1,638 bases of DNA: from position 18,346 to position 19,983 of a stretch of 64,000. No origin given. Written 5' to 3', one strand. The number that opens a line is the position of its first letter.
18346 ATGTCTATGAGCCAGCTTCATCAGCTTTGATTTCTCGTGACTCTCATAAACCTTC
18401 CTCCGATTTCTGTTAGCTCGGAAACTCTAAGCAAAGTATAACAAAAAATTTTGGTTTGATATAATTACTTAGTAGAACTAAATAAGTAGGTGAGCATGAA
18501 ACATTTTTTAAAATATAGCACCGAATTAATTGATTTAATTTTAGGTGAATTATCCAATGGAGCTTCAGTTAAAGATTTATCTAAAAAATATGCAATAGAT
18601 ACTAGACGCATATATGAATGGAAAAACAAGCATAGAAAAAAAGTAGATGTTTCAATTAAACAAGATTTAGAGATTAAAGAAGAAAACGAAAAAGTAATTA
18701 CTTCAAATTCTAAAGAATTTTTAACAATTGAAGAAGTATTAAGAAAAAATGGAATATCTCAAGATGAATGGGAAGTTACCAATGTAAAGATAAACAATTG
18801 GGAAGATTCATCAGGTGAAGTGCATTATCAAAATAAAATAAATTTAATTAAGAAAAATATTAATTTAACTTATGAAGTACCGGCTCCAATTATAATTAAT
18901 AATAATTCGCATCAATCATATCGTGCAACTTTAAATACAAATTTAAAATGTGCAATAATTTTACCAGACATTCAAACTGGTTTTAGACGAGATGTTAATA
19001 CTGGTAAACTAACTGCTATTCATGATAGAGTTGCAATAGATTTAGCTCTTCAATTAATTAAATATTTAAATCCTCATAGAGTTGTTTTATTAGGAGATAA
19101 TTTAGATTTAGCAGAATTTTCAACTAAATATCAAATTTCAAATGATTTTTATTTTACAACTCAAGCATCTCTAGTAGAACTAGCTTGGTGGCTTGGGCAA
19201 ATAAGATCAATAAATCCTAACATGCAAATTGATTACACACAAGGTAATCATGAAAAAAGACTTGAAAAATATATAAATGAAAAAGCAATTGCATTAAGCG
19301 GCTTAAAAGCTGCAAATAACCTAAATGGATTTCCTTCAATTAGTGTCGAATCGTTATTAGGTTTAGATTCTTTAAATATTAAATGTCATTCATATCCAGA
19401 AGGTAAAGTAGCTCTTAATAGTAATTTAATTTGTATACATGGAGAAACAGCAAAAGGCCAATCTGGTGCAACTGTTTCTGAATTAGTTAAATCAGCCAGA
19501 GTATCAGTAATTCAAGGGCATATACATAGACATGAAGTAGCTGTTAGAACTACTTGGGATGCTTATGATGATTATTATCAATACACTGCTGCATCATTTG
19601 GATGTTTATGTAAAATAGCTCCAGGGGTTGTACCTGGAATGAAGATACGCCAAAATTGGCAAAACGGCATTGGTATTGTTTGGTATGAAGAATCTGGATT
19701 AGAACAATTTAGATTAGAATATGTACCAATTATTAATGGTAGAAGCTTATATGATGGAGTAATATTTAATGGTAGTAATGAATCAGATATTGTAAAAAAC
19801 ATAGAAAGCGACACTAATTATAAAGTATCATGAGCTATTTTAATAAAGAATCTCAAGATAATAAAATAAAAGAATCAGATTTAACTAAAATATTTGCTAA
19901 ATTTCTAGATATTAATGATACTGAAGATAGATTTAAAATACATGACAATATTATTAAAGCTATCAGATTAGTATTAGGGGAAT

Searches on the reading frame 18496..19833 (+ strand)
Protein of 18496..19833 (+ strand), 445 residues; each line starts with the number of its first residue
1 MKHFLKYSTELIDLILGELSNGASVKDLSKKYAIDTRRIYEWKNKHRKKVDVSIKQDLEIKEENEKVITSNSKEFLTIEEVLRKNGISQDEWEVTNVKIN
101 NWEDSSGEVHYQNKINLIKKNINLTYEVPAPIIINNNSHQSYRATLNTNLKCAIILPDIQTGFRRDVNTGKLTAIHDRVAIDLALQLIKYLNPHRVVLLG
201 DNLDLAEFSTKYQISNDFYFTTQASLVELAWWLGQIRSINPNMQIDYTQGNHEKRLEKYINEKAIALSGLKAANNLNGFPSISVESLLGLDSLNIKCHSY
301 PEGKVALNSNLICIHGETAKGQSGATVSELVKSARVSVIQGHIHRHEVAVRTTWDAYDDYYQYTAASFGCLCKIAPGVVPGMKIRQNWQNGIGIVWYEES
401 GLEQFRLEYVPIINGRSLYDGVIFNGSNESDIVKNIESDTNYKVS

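Call 12: search_protein_families(library=phrogs, proteins=[window:18496-19833:+])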
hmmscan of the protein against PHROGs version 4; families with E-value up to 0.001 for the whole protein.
window:18496-19833:+ (445 aa): 2 families
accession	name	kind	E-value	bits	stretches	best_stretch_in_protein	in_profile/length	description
phrog_20266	-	other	8.4e-47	161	1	23-425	24-445/450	metallo-phosphoesterase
phrog_221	-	other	8.1e-25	88.8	1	147-421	108-358/367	metallo-phosphoesterase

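Call 13: search_protein_families(library=pfam, proteins=[window:18496-19833:+])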
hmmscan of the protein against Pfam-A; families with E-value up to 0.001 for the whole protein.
window:18496-19833:+ (445 aa): 1 family
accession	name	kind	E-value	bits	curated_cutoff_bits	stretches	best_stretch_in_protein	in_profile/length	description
PF01527.26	HTH_Tnp_1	-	0.00039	21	24.1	0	6-63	6-66/75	Transposase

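Call 19: find_related_loci(query=window:18496-19833:+, collection=viral_contigs, flank=4000)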
Query window:18496-19833:+ (445 aa) in viral_contigs; peptide patterns used: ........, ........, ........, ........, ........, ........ (x = any residue, [..] = any of these).
4 stretches matched a pattern, but none encodes a relative of the query by tblastn (E <= 1e-3).

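Call 21: find_homologous_proteins(query=window:18496-19833:+)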
Query window:18496-19833:+ (445 aa): 625 proteins with E <= 0.001 among 7516 candidates; the best 120 are listed.
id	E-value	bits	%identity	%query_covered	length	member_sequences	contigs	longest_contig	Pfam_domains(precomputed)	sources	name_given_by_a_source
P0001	2.4e-295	997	99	100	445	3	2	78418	-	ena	-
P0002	6.3e-194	663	64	100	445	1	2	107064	-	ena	-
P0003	2.1e-188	645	66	99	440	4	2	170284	-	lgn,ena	-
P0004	2.1e-182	625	60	57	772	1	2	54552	-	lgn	-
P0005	5.5e-175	600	60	56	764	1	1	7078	-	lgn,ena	-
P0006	8.3e-166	570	57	99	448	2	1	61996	-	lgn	-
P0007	4.4e-165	568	56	100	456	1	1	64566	-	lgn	-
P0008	2.8e-162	559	55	99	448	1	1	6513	-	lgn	-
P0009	9.4e-162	557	70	43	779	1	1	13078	-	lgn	-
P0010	1.7e-161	556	56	99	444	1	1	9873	-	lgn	-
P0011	2.2e-157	542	67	43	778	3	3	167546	PF14528.12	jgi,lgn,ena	-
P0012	1.2e-133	464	51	98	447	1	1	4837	-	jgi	-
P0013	1.5e-129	451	49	99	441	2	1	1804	-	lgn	-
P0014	3.0e-129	450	53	83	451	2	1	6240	-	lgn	-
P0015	8.2e-127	442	54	87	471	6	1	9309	-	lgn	-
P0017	1.1e-125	438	50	90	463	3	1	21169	-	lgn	-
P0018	3.2e-125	436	54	83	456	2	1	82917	-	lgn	-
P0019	3.7e-125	436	53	83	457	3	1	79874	-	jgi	-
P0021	1.9e-121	424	53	83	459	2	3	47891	-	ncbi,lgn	-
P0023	5.4e-119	416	48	87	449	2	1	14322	-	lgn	-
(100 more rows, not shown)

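Call 22: find_encoding_contigs(protein=P0001, flank=4000, max_places=3)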
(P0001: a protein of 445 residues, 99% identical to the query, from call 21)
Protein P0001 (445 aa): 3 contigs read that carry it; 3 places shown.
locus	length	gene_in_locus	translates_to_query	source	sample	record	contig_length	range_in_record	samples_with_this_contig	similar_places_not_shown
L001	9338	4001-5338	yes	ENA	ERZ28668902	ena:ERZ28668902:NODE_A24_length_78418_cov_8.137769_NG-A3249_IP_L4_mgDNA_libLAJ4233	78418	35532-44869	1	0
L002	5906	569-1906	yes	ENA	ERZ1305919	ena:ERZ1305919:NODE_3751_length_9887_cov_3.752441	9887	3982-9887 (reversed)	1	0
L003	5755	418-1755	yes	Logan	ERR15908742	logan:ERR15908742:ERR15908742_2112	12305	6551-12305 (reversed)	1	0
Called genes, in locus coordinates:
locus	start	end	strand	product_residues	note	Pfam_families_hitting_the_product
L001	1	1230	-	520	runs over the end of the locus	-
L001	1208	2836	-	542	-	PF00176:SNF2-rel_dom (weak), PF04851:ResIII, PF00270:DEAD, PF18766:SWI2_SNF2, PF00271:Helicase_C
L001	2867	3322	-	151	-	PF12958:DUF3847 (faint)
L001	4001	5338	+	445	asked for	-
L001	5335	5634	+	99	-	-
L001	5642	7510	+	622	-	PF02463:SMC_N (weak), PF13476:AAA_23 (faint), PF13304:AAA_21 (faint)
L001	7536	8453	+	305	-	PF23894:LD_SV2 (faint), PF00805:Pentapeptide (faint), PF13576:Pentapeptide_3 (faint), PF13599:Pentapeptide_4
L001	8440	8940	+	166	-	-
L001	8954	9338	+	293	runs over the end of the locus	-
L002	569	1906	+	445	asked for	-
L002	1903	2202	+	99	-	-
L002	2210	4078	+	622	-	PF02463:SMC_N (weak), PF13476:AAA_23 (faint), PF13304:AAA_21 (faint)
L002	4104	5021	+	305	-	PF23894:LD_SV2 (faint), PF00805:Pentapeptide (faint), PF13576:Pentapeptide_3 (faint), PF13599:Pentapeptide_4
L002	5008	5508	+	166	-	-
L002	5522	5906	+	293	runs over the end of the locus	-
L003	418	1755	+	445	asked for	-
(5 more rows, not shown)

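Call 23: find_encoding_contigs(protein=P0002, flank=4000, max_places=3)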
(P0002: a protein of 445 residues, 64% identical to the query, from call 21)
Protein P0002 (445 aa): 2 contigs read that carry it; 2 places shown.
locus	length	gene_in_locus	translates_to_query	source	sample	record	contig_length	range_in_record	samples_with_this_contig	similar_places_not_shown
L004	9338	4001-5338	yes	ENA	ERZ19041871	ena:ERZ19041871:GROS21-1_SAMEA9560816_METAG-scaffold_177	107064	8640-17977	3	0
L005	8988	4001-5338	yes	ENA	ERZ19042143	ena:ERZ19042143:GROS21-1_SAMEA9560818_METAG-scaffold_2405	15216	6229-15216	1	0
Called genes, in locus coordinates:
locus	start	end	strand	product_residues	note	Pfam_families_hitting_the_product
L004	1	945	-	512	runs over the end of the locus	-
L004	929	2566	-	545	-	PF00270:DEAD, PF04851:ResIII, PF18766:SWI2_SNF2, PF00271:Helicase_C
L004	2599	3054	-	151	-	-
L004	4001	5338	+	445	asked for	-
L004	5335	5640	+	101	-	-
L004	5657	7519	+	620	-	PF02463:SMC_N (weak)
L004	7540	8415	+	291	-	PF23894:LD_SV2 (faint), PF00805:Pentapeptide (weak), PF13576:Pentapeptide_3 (weak), PF13599:Pentapeptide_4 (weak)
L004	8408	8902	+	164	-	-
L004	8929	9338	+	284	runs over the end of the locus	-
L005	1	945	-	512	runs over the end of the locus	-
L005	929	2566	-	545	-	PF00270:DEAD, PF04851:ResIII, PF18766:SWI2_SNF2, PF00271:Helicase_C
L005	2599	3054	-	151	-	-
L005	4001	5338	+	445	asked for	-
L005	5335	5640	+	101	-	-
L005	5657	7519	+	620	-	PF02463:SMC_N (weak)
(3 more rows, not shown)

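Call 24: find_encoding_contigs(protein=P0003, flank=4000, max_places=3)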
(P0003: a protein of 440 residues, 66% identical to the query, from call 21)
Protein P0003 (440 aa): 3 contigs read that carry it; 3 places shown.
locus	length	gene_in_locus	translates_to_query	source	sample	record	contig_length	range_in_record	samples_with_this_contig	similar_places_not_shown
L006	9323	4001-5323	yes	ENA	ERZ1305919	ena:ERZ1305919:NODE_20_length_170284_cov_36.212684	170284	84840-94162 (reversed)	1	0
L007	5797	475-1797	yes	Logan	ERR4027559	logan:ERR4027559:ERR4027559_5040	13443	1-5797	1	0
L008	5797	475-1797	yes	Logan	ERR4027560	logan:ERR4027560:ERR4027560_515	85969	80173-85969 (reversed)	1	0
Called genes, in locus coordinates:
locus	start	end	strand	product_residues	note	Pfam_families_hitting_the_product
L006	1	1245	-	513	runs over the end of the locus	-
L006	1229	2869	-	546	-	PF00270:DEAD, PF04851:ResIII, PF18766:SWI2_SNF2, PF00271:Helicase_C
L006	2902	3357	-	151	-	PF11056:UvsY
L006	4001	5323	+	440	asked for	-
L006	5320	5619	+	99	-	-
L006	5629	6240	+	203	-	-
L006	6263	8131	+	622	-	PF02463:SMC_N, PF13476:AAA_23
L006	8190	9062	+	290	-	PF23894:LD_SV2 (faint), PF13599:Pentapeptide_4, PF00805:Pentapeptide, PF13576:Pentapeptide_3 (weak), PF13599:Pentapeptide_4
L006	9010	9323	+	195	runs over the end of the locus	-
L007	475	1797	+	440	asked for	-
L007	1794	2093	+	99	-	-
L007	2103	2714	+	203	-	-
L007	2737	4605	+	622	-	PF02463:SMC_N, PF13476:AAA_23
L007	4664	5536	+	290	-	PF23894:LD_SV2 (faint), PF13599:Pentapeptide_4, PF00805:Pentapeptide, PF13576:Pentapeptide_3 (weak), PF13599:Pentapeptide_4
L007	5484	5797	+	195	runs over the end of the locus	-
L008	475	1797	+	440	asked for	-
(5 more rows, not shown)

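Call 28: find_encoding_contigs(protein=P0006, flank=3000, max_places=2)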
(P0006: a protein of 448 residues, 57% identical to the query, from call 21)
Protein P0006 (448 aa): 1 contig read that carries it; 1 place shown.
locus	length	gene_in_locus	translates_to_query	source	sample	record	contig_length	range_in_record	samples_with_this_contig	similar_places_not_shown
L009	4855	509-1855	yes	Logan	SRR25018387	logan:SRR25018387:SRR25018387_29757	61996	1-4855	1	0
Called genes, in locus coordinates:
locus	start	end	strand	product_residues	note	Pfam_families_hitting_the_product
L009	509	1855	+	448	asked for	-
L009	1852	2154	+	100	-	-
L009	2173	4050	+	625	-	PF02463:SMC_N, PF13476:AAA_23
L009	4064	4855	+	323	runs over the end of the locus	-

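Call 29: find_encoding_contigs(protein=P0007, flank=3000, max_places=2)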
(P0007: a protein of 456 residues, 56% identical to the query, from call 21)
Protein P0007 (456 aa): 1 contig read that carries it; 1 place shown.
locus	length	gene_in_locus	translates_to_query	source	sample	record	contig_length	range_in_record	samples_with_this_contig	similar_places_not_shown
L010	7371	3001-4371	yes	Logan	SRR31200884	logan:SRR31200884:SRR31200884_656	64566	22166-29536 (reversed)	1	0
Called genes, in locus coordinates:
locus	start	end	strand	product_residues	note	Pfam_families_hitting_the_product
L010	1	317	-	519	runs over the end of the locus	-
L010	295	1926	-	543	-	PF00270:DEAD, PF04851:ResIII, PF18766:SWI2_SNF2, PF00271:Helicase_C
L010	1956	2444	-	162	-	-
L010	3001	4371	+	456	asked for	-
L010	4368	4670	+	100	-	-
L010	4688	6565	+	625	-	PF02463:SMC_N, PF13476:AAA_23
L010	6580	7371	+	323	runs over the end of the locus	PF00805:Pentapeptide (faint), PF13576:Pentapeptide_3 (faint), PF13599:Pentapeptide_4, PF23894:LD_SV2 (weak), PF13599:Pentapeptide_4 (weak)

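Call 30: find_encoding_contigs(protein=P0011, flank=3000, max_places=3)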
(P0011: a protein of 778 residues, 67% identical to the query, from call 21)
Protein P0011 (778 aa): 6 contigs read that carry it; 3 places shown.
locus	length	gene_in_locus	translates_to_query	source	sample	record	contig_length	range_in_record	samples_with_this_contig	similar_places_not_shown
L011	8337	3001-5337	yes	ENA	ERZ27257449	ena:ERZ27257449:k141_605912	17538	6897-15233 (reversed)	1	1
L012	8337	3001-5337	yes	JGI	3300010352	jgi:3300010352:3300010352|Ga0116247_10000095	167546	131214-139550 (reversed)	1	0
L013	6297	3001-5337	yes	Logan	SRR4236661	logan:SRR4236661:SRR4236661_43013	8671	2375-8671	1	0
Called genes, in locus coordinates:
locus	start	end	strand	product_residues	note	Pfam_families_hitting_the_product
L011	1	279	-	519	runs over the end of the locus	-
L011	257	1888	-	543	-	PF00176:SNF2-rel_dom (weak), PF04851:ResIII, PF00270:DEAD, PF18766:SWI2_SNF2, PF00271:Helicase_C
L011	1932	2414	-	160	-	-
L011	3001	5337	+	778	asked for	PF14528:LAGLIDADG_3 (faint)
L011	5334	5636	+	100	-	-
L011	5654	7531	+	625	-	PF02463:SMC_N, PF13476:AAA_23 (faint)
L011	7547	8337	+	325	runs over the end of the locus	PF23894:LD_SV2 (faint), PF00805:Pentapeptide (faint), PF13576:Pentapeptide_3 (faint), PF13599:Pentapeptide_4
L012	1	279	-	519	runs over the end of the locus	-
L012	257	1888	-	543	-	PF00176:SNF2-rel_dom (weak), PF04851:ResIII, PF00270:DEAD, PF18766:SWI2_SNF2, PF00271:Helicase_C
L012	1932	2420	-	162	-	-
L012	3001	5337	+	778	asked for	PF14528:LAGLIDADG_3 (faint)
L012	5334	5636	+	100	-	-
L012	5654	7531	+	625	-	PF02463:SMC_N, PF13476:AAA_23 (faint)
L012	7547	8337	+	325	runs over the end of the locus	PF23894:LD_SV2 (faint), PF00805:Pentapeptide (faint), PF13576:Pentapeptide_3 (faint), PF13599:Pentapeptide_4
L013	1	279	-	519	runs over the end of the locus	-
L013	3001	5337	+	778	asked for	PF14528:LAGLIDADG_3 (faint)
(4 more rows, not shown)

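Call 31: find_encoding_contigs(protein=P0018, flank=3000, max_places=2)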
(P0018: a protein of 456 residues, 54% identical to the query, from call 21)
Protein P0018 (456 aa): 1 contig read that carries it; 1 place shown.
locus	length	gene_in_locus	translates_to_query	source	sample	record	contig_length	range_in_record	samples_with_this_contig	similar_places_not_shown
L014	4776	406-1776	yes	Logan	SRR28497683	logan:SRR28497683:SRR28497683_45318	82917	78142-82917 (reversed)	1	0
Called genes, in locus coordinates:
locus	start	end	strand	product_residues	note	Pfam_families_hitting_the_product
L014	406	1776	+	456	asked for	-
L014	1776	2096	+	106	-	-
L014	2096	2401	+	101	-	-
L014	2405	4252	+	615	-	PF13476:AAA_23, PF02463:SMC_N (weak)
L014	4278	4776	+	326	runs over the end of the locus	-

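Call 32: find_encoding_contigs(protein=P0019, flank=3000, max_places=2)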
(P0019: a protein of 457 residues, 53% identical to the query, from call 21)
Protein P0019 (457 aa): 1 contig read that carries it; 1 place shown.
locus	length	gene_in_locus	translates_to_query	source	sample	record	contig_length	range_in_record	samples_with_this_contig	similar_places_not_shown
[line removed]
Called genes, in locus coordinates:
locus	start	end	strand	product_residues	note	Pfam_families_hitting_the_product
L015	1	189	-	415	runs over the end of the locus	-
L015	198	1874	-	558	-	PF21241:UvsW_N (weak), PF04851:ResIII, PF00270:DEAD, PF18766:SWI2_SNF2 (weak), PF00176:SNF2-rel_dom (weak), PF00271:Helicase_C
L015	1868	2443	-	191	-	PF11056:UvsY (weak)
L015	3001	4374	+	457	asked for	-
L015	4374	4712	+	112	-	-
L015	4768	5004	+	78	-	-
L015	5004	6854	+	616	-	PF02463:SMC_N (weak), PF13476:AAA_23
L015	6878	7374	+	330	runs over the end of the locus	PF00805:Pentapeptide (faint), PF13576:Pentapeptide_3 (faint), PF13599:Pentapeptide_4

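Call 35: find_related_loci(query=A1, collection=viral_contigs, flank=1500)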
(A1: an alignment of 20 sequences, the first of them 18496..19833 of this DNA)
Query A1 (445 aa) in viral_contigs; peptide patterns used: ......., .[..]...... (x = any residue, [..] = any of these).
76 stretches matched a pattern; 24 encode a relative of the query (tblastn E <= 1e-3); 24 distinct loci.
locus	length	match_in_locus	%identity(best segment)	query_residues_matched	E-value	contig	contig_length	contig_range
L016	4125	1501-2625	53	77-444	9e-132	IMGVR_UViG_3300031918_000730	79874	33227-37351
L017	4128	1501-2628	54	77-445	5e-131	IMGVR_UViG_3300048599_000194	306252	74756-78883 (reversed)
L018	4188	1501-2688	52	59-445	9e-131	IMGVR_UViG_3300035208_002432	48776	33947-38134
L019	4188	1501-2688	52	59-445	9e-131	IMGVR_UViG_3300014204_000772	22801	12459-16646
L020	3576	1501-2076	61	255-445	9e-76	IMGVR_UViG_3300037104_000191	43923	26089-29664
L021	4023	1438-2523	38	72-429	3e-74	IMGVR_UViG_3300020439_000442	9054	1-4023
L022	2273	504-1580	39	72-426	3e-76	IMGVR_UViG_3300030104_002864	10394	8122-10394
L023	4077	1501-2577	39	72-426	4e-74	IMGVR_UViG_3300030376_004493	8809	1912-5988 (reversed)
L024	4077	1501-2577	39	72-426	9e-74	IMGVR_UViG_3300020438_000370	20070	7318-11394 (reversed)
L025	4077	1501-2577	39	72-426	9e-74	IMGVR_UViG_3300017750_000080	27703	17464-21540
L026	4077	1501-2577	39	72-426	9e-74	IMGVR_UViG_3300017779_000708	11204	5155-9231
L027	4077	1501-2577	39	72-426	2e-73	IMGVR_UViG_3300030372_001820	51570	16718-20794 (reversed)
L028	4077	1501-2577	39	72-426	1e-73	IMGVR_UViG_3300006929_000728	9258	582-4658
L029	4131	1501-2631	32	77-432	6e-51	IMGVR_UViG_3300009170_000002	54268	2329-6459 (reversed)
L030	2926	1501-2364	37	140-421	6e-45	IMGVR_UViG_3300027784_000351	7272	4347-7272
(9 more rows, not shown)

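Call 38: find_related_loci(query=A1, collection=metagenome_contigs, flank=1500)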
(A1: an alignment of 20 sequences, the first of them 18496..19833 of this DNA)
Query A1 (445 aa) in metagenome_contigs; peptide patterns used: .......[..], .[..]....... (x = any residue, [..] = any of these).
68 stretches matched a pattern; 4 encode a relative of the query (tblastn E <= 1e-3); 4 distinct loci.
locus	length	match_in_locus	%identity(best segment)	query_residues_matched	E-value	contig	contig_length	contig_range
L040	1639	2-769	69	190-445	6e-133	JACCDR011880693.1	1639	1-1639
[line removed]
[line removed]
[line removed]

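Call 42: find_encoding_contigs(protein=P0004, flank=2500, max_places=2)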
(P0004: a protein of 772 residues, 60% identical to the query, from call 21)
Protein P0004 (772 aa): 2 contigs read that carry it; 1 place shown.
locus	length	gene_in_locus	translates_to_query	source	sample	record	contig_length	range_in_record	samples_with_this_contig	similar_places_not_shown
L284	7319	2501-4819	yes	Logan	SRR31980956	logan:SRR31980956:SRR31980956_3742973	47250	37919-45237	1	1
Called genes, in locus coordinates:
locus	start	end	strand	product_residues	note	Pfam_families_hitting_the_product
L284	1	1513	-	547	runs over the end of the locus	PF00176:SNF2-rel_dom (weak), PF00270:DEAD, PF04851:ResIII, PF18766:SWI2_SNF2, PF22590:Cas3-like_C_2 (faint), PF00271:Helicase_C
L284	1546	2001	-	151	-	PF11056:UvsY (weak)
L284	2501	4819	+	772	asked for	-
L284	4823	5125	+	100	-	-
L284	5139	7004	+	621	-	PF02463:SMC_N (faint)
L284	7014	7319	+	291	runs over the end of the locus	PF23894:LD_SV2 (faint), PF13599:Pentapeptide_4, PF13576:Pentapeptide_3 (weak), PF00805:Pentapeptide (faint), PF13599:Pentapeptide_4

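Call 43: find_encoding_contigs(protein=P0021, flank=2500, max_places=3)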
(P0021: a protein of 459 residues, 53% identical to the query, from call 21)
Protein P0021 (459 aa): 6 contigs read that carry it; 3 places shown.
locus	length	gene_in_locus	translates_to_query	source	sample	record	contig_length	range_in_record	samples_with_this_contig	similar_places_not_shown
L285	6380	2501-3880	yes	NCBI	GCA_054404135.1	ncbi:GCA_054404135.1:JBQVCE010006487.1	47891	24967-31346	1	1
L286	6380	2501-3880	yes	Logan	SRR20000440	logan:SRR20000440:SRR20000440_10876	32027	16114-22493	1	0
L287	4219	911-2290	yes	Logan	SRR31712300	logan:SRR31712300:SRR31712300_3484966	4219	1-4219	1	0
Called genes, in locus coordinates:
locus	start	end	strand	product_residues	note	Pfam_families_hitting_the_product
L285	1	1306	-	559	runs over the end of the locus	PF21241:UvsW_N (weak), PF00176:SNF2-rel_dom (faint), PF00270:DEAD, PF04851:ResIII, PF18766:SWI2_SNF2 (faint), PF00271:Helicase_C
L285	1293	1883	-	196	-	PF11056:UvsY (weak)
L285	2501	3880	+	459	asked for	-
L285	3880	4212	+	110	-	-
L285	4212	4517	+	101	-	-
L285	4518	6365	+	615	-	PF13476:AAA_23, PF02463:SMC_N (weak)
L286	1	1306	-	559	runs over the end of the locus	PF21241:UvsW_N (weak), PF00176:SNF2-rel_dom (weak), PF00270:DEAD, PF04851:ResIII, PF18766:SWI2_SNF2 (faint), PF00271:Helicase_C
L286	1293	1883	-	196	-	PF11056:UvsY (weak)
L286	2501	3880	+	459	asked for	-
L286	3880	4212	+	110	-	-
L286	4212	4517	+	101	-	-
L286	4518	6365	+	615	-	PF13476:AAA_23, PF02463:SMC_N (weak)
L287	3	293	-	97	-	?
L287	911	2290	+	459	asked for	-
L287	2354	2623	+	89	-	-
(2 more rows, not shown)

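Call 44: find_encoding_contigs(protein=P0017, flank=2500, max_places=2)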
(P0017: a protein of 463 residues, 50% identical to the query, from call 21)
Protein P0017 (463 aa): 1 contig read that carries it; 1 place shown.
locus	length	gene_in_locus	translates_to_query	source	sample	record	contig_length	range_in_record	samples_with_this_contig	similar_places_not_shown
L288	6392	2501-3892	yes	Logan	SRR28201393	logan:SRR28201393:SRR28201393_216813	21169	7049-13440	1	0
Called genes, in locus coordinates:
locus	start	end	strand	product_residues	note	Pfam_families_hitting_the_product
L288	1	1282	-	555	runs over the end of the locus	PF21241:UvsW_N (weak), PF04851:ResIII, PF00176:SNF2-rel_dom (weak), PF00270:DEAD, PF22590:Cas3-like_C_2 (faint), PF00271:Helicase_C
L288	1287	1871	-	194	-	PF11056:UvsY (weak)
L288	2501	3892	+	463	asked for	-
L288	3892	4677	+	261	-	-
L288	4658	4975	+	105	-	-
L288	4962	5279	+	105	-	-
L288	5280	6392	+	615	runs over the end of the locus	PF02463:SMC_N, PF13476:AAA_23, PF13555:AAA_29 (weak), PF00005:ABC_tran (faint)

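Call 45: find_encoding_contigs(protein=P0023, flank=2500, max_places=2)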
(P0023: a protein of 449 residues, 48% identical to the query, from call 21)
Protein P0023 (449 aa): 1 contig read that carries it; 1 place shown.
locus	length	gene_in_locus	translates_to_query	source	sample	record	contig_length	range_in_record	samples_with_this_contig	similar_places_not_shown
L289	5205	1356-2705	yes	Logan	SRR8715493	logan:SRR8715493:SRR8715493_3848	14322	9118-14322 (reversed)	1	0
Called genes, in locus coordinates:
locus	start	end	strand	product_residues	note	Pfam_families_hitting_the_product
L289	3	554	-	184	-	?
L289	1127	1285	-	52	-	-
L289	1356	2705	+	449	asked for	-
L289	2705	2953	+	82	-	-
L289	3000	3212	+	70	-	-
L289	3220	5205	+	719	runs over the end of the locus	PF02463:SMC_N, PF13476:AAA_23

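Call 53: search_dna_similar(query=window:18496-19833:+, collection=phages, mode=protein, max_rows=15)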
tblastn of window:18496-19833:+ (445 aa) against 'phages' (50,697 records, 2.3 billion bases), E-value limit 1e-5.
Records with a match: 219; places in all: 219; records where one place covers at least 80% of the query: 0.
Best place of each record, by identity: <60% 219.
By first word of the organism name: Mycobacterium 154; Streptomyces 37; Microbacterium 13; Rhodococcus 9; Clavibacter 3; Roseobacter 2; Caudoviricetes 1.
By host as written in the record: Mycobacterium smegmatis mc2 155 120; Mycobacterium smegmatis mc#155 19; Streptomyces griseus ATCC 10137 13; Streptomyces viridochromogenes DSM40736 8; Mycobacterium smegmatis mc2155 7; Streptomyces scabiei RL-34 7; Microbacterium foliorum NRRL B-24224 6; Rhodococcus erythropolis RIA 643 6; and 18 more.
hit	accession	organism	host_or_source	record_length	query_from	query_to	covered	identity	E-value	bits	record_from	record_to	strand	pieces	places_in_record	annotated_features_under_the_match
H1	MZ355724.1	Microbacterium phage Necrophoxinus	Microbacterium foliorum NRRL B-24224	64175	130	421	66%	31.6%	2e-29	127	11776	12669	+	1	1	38: metallophosphoesterase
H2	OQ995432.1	Microbacterium phage Erenyeager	Microbacterium foliorum NRRL B-24224 SEA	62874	130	421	66%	31.6%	5e-29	126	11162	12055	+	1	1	36: phosphoesterase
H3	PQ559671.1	Microbacterium phage RunningBrook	Microbacterium foliorum NRRL B-24224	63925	130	421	66%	31.6%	5e-29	126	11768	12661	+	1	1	37: metallophosphatase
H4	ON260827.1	Microbacterium phage DustyDino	Microbacterium foliorum NRRL B-24224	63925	130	421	66%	31.6%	5e-29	126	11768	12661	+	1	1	39: phosphoesterase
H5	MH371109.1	Microbacterium phage Lyell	Microbacterium foliorum NRRL B-24224 SEA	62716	130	421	66%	31.6%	6e-29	126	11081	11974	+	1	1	36: metallophosphatase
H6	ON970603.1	Microbacterium phage Yuma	Microbacterium foliorum NRRL B-24224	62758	141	421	63%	32.0%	3e-28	124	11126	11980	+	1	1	35: phosphatase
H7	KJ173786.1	Microbacterium phage vB_MoxS-ISF9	Microbacterium oxydans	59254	131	421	65%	30.7%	1e-27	122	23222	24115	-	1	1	putative metallophosphatase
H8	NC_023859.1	Microbacterium phage vB_MoxS-ISF9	Microbacterium oxydans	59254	131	421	65%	30.7%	1e-27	122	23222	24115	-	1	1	metallo-phosphoesterase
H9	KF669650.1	Clavibacter phage CN1A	Clavibacter michiganensis CN18-4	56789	129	426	67%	29.9%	9e-28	122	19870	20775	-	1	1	metallophosphatase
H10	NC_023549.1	Clavibacter phage CN1A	Clavibacter michiganensis CN18-4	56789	129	426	67%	29.9%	9e-28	122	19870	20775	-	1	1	metallo-phosphoesterase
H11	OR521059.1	Microbacterium phage ASegato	Microbacterium foliorum NRRL B-24224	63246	141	423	64%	31.4%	2e-27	121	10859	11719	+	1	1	35: phosphoesterase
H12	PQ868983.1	Microbacterium phage StevieWelch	Microbacterium foliorum NRRL B-24224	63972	143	421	63%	31.5%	1e-25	115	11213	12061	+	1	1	36: metallophosphatase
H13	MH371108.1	Microbacterium phage Fork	Microbacterium foliorum NRRL B-24224 SEA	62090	143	421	63%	31.2%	3e-25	115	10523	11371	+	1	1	32: metallophosphatase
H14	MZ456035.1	Microbacterium phage Welcome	Microbacterium foliorum NRRL B-24224 SEA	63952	143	421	63%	31.2%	3e-25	115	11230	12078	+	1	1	37: metallophosphoesterase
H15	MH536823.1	Microbacterium phage Musetta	Microbacterium foliorum NRRL B-24224 SEA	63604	143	421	63%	31.2%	3e-25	115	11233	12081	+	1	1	36: metallophosphatase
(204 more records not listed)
